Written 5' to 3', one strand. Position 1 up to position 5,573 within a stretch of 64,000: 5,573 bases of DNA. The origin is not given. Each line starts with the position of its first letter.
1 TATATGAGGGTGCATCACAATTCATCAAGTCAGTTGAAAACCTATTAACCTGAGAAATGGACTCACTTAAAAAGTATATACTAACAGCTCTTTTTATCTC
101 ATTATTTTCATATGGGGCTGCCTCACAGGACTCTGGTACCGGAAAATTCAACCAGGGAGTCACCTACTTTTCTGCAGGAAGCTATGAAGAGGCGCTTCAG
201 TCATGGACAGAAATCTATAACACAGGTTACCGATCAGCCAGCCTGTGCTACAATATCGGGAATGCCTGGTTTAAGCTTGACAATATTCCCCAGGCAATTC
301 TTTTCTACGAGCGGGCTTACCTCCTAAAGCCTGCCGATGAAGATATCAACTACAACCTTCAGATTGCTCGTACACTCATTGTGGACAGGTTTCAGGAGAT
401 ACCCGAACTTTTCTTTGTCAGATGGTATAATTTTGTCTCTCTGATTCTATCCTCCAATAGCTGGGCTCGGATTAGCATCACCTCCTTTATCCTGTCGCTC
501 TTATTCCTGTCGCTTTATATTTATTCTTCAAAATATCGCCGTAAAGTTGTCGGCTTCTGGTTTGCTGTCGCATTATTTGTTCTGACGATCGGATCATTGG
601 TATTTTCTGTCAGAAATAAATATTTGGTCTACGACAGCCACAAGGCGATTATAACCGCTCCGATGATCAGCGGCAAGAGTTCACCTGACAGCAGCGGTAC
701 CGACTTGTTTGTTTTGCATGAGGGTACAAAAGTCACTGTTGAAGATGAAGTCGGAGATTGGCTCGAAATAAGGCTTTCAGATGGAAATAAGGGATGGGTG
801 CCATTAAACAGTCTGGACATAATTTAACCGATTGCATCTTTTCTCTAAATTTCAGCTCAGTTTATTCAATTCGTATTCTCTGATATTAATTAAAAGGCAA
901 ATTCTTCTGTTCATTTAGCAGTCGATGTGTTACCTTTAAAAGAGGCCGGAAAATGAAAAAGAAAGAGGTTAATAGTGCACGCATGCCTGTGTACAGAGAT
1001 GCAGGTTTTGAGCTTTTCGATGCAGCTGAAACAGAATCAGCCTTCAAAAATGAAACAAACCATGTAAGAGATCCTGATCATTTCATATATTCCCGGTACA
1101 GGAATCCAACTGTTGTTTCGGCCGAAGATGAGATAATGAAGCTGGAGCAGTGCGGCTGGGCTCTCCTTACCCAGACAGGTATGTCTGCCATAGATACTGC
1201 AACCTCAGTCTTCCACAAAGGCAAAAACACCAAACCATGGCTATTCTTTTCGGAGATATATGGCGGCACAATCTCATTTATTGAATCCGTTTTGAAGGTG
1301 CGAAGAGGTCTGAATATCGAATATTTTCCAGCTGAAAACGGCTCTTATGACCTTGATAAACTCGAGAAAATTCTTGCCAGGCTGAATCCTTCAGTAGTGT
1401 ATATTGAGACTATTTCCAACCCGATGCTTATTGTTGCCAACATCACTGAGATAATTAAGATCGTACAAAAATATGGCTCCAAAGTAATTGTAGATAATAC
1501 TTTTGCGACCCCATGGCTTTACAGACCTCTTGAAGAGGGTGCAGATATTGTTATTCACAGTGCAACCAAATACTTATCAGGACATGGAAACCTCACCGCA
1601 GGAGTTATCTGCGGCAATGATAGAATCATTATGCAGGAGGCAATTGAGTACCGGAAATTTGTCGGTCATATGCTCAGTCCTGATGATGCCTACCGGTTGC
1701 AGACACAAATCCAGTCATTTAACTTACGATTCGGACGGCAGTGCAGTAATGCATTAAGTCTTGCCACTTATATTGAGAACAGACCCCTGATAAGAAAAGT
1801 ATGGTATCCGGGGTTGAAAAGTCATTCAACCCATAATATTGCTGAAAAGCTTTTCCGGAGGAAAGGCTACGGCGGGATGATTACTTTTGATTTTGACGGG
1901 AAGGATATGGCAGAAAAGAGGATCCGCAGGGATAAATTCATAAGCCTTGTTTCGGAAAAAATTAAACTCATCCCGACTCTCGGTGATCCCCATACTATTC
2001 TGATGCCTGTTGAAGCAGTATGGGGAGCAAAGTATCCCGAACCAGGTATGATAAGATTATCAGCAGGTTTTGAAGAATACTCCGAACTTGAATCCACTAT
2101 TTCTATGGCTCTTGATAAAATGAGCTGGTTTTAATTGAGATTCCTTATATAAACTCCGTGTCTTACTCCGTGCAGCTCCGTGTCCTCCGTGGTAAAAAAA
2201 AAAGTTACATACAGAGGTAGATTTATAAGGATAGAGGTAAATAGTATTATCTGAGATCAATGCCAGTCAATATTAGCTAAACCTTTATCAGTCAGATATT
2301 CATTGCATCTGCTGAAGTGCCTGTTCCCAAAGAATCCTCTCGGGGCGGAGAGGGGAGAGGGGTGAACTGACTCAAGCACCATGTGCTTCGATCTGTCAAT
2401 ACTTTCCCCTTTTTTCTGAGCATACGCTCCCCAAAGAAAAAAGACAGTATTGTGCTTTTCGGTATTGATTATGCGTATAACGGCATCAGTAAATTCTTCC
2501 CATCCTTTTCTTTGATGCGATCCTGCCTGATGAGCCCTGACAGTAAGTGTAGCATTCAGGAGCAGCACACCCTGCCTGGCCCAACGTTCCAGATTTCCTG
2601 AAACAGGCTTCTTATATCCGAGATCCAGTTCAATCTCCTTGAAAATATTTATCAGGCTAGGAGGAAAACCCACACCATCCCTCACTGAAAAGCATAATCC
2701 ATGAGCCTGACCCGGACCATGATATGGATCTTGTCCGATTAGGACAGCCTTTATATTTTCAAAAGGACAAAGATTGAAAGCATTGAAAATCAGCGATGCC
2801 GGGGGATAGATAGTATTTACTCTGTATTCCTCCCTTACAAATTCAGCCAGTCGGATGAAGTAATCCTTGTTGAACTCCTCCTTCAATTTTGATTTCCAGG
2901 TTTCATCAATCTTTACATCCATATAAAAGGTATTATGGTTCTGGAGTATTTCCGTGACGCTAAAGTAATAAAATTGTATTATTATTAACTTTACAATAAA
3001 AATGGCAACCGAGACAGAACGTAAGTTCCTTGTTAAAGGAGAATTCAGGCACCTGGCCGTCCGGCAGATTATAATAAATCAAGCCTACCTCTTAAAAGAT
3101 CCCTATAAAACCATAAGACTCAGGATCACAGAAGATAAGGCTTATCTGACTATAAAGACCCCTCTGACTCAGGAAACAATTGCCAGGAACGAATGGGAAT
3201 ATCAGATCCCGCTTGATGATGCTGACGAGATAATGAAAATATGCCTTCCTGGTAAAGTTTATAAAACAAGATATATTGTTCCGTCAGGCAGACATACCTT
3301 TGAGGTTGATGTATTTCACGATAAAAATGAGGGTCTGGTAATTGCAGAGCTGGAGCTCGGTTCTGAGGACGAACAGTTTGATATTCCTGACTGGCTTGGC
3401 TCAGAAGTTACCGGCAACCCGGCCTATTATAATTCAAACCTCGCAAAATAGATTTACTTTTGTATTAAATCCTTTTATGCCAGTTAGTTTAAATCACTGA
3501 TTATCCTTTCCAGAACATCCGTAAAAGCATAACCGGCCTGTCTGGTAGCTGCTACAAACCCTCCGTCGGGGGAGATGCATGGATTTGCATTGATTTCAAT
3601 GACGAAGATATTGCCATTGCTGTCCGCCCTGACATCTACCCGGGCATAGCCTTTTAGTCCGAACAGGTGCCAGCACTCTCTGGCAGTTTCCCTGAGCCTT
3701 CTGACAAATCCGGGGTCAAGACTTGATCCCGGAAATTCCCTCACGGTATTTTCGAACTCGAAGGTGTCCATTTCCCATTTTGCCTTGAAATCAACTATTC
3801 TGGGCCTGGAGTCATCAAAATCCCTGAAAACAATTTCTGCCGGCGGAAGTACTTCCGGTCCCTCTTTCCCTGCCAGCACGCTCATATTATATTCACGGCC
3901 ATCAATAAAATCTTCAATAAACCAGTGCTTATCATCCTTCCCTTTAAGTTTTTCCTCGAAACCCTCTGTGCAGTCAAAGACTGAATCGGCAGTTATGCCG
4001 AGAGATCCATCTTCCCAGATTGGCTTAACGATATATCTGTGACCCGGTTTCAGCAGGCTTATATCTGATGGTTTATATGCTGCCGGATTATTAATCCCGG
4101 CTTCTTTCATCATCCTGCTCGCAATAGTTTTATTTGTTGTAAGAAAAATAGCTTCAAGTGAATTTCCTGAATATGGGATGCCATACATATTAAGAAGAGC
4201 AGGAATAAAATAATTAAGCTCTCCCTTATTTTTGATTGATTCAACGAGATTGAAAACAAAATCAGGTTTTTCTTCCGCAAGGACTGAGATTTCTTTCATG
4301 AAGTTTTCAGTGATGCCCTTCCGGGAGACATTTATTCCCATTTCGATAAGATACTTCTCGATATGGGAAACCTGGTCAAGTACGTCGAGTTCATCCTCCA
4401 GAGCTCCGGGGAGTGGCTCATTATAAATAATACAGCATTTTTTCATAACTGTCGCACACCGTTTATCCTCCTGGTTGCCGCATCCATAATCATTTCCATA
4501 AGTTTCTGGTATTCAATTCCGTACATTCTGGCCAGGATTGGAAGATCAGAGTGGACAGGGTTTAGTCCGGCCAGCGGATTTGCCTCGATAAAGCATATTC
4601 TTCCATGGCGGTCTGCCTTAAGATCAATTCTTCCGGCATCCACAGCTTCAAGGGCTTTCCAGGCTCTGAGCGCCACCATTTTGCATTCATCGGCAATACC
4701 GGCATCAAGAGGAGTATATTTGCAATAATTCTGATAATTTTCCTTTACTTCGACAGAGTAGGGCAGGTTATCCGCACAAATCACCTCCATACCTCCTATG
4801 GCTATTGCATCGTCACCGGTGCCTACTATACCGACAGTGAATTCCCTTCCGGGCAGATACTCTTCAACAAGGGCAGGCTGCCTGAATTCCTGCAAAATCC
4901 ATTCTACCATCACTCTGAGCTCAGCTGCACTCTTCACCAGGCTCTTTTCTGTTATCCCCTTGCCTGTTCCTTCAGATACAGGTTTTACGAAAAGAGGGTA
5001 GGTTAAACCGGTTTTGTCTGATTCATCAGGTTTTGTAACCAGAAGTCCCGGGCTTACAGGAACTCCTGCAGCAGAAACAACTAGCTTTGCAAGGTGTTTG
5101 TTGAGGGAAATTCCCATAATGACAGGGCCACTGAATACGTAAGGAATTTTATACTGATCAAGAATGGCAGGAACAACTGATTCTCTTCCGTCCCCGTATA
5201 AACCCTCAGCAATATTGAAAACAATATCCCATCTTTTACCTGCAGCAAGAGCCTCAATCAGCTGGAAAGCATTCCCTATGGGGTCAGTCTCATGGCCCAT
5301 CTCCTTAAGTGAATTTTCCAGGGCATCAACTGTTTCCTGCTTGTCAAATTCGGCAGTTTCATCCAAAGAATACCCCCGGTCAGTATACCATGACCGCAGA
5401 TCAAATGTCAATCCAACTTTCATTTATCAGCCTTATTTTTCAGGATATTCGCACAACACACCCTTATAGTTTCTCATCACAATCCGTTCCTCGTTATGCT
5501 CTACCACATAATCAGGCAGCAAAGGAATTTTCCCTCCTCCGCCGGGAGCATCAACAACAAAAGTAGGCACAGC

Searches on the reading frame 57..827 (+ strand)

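Call 27: search_protein_families(library=pfam, proteins=[window:57-827:+], max_evalue=0.00001)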
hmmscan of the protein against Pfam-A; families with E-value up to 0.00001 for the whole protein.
window:57-827:+ (256 aa): 3 families
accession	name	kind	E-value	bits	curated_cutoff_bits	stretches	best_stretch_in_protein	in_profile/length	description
PF00515.34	TPR_1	-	1.1e-09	38.2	27.8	0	62-92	2-32/34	Tetratricopeptide repeat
PF08239.17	SH3_3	-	2.6e-09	37.6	27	1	208-249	7-49/54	Bacterial SH3 domain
PF07719.23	TPR_2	-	1.6e-08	34.5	27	0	62-93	2-33/34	Tetratricopeptide repeat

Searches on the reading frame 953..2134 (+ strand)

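Call 27: search_protein_families(library=pfam, proteins=[window:953-2134:+], max_evalue=0.00001)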
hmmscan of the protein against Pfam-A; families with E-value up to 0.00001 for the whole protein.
window:953-2134:+ (393 aa): 2 families
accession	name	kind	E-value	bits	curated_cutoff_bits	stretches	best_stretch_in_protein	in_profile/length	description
PF01053.26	Cys_Met_Meta_PP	-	3.1e-75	253.6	27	1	4-387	13-380/381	Cys/Met metabolism PLP-dependent enzyme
PF00266.25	Aminotran_5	-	5.8e-07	29.2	21.5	1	114-241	108-231/371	Aminotransferase class-V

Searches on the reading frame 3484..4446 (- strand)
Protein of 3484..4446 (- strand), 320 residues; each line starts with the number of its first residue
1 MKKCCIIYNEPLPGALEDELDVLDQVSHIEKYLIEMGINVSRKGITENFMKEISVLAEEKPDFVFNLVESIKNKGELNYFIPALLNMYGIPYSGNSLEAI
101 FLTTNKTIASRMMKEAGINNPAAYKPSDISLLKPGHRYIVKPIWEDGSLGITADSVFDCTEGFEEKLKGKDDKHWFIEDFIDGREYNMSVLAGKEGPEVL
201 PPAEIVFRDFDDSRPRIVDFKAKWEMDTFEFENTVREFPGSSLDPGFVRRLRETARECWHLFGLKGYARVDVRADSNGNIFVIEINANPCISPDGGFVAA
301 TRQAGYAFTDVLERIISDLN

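Call 27: search_protein_families(library=pfam, proteins=[window:3484-4446:-], max_evalue=0.00001)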
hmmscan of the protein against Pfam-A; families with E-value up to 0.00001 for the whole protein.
window:3484-4446:- (320 aa): 2 families
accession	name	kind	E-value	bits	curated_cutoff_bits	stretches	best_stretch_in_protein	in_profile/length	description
PF07478.18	Dala_Dala_lig_C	-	6.8e-19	68.6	24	1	138-316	39-203/204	D-ala D-ala ligase C-terminus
PF02655.19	ATP-grasp_3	-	1.8e-08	35.1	23.2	1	105-287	3-155/160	ATP-grasp domain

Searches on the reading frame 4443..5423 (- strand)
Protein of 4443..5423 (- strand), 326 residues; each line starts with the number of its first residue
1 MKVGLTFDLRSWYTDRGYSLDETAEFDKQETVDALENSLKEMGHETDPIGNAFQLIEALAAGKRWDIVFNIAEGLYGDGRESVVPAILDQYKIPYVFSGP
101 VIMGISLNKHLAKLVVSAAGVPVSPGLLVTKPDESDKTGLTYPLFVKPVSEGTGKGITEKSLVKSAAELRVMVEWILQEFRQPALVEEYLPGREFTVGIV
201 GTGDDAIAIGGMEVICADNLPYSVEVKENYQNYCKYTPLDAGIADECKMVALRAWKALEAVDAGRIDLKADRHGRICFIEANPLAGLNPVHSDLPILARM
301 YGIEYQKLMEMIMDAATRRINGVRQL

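Call 27: search_protein_families(library=pfam, proteins=[window:4443-5423:-], max_evalue=0.00001)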
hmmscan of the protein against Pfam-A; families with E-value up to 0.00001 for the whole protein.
window:4443-5423:- (326 aa): 1 family
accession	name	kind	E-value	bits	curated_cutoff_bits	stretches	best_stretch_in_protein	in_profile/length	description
PF07478.18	Dala_Dala_lig_C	-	7.8e-25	88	24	1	117-313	3-203/204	D-ala D-ala ligase C-terminus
